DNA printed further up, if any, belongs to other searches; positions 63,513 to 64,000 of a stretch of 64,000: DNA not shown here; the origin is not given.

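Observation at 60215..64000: Uncharacterised microcin-like bacteriocin system (GG-leader precursor + HlyD + C39-ABC exporter)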

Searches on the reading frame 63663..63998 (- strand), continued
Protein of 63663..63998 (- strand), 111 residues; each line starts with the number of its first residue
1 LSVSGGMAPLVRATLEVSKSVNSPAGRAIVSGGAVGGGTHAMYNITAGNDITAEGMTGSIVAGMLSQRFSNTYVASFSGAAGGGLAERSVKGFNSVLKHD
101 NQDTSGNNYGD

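Call 89: find_encoding_contigs(protein=P0050, flank=8000, max_places=2)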
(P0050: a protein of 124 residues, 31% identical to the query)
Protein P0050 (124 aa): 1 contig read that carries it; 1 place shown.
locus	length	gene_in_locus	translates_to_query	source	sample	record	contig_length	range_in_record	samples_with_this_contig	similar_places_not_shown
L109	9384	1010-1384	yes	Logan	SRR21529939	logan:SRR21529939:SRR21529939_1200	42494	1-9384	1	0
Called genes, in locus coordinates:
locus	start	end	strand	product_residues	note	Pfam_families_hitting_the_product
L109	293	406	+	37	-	-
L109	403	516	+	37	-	-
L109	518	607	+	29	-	-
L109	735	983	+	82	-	-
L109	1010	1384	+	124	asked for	-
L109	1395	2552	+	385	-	PF13621:Cupin_8, PF08007:JmjC_2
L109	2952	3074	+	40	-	-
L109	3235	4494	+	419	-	PF25917:BSH_RND (faint), PF00364:Biotin_lipoyl (faint), PF25984:BSH_YknX (faint), PF26002:Beta-barrel_AprE (weak)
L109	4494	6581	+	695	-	PF03412:Peptidase_C39, PF02463:SMC_N (weak), PF00664:ABC_membrane, PF00005:ABC_tran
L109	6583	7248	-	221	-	PF00565:SNase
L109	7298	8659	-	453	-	PF01235:Na_Ala_symp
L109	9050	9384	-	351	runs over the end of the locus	PF01594:AI-2E_transport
